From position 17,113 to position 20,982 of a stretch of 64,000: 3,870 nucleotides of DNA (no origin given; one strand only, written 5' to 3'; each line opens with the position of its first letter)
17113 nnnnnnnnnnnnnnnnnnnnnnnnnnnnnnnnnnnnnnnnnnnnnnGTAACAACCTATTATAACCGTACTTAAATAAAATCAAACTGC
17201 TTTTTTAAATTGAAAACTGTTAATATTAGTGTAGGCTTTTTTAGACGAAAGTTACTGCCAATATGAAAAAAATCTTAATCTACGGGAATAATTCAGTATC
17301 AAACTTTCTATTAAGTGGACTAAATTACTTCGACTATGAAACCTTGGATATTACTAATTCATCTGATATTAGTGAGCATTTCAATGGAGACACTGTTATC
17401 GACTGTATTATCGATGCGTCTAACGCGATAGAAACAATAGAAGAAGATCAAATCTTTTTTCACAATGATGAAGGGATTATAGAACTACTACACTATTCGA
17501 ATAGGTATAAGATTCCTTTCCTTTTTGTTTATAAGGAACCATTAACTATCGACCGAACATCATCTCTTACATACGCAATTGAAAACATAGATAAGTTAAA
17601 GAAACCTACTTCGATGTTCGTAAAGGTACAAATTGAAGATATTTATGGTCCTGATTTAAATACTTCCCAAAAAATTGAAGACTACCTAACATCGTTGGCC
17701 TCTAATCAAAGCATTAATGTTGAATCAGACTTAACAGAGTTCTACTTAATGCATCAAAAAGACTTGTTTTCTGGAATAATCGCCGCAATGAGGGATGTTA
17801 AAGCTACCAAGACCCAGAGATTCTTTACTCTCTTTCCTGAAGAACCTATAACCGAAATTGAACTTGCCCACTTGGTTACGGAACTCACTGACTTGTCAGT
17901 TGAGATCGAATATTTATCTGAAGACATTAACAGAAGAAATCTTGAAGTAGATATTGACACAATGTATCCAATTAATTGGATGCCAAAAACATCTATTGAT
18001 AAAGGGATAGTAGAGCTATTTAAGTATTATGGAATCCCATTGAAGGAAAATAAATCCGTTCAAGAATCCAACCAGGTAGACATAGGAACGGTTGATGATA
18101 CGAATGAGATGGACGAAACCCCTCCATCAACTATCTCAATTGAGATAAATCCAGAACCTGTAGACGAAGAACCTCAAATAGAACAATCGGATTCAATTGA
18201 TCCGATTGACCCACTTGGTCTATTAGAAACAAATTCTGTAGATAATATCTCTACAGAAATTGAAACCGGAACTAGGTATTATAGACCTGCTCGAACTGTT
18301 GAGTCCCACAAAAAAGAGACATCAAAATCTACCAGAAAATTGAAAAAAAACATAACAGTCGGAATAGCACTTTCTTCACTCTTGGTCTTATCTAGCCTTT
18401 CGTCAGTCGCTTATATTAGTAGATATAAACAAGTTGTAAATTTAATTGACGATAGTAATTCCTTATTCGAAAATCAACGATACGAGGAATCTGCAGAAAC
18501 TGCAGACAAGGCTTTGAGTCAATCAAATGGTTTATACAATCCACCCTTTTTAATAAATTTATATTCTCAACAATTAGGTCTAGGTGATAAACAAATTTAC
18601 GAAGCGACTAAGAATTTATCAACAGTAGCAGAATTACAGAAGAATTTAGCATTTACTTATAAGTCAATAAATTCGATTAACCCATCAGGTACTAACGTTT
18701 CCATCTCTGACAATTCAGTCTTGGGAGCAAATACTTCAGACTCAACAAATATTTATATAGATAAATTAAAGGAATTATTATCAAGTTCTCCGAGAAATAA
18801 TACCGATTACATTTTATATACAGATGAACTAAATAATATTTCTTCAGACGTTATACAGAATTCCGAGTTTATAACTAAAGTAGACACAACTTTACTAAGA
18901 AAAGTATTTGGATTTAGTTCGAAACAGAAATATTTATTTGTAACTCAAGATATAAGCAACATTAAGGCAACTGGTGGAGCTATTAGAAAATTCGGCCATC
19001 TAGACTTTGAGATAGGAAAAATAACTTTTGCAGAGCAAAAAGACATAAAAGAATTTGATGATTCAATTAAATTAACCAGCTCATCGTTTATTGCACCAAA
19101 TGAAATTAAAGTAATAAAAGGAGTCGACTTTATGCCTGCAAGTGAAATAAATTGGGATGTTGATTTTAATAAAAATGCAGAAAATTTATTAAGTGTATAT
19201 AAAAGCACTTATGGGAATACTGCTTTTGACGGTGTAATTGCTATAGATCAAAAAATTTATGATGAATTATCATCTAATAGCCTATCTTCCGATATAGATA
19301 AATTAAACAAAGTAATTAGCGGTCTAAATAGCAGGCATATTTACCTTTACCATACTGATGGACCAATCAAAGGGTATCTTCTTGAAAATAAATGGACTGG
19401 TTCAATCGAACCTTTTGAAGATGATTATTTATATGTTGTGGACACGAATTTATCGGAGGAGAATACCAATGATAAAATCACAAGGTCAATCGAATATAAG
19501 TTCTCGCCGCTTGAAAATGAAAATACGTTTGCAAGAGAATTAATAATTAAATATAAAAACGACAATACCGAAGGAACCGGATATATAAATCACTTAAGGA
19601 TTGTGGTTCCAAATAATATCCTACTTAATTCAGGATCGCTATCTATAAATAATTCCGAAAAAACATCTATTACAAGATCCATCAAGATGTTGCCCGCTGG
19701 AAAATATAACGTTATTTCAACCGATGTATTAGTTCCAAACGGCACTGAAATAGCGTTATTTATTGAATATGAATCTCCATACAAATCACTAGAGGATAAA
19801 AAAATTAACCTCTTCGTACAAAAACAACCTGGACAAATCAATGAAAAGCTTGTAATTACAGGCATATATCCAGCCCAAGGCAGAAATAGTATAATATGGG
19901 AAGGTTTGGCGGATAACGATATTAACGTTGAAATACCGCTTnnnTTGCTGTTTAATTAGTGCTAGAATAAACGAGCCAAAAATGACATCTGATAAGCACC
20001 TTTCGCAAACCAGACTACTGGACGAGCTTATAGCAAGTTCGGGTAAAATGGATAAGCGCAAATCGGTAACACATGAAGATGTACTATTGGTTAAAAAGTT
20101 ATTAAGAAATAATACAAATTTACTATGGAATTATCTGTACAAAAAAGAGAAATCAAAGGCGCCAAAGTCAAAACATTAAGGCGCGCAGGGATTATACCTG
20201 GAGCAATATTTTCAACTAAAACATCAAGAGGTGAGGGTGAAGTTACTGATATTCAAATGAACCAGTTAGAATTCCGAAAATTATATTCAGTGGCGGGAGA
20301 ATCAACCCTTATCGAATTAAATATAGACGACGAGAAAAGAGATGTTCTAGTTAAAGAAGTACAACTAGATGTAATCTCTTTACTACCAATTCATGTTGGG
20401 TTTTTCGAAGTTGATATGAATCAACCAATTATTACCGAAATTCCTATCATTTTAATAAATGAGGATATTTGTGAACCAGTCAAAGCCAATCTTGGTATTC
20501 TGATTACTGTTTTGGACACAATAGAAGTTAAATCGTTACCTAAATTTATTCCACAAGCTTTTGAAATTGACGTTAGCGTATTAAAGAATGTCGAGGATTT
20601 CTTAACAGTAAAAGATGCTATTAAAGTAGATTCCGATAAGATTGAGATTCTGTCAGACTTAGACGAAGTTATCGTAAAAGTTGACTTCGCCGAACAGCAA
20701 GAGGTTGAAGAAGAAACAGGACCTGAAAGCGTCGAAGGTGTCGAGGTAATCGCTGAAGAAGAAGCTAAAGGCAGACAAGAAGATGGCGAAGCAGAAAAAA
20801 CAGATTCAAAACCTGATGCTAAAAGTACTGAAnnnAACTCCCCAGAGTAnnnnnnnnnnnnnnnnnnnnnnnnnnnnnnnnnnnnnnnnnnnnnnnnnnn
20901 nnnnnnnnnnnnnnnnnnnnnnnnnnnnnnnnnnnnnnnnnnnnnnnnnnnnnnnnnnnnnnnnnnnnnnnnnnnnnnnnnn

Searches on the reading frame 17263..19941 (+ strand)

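Call 4: search_protein_families(library=pfam, proteins=[window:17263-19941:+], max_evalue=0.01)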
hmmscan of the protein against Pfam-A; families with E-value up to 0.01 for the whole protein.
window:17263-19941:+ (893 aa): 1 family
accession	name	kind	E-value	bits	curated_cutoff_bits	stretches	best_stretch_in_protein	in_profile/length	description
PF13196.11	DUF4012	-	1.3e-11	45.7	28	1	554-669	3-115/144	Protein of unknown function (DUF4012)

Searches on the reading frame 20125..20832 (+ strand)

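Call 8: search_protein_families(library=pfam, proteins=[window:20125-20832:+], max_evalue=0.001)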
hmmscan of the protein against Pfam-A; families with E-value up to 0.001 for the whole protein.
window:20125-20832:+ (236 aa): 2 families
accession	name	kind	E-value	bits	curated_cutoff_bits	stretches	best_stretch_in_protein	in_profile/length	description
PF01386.24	Ribosomal_L25p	-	2.1e-14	54.2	23.6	1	3-93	1-82/82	Ribosomal L25p family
PF14693.11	Ribosomal_TL5_C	-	6.4e-11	42.9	27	1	102-187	2-81/84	Ribosomal protein TL5, C-terminal domain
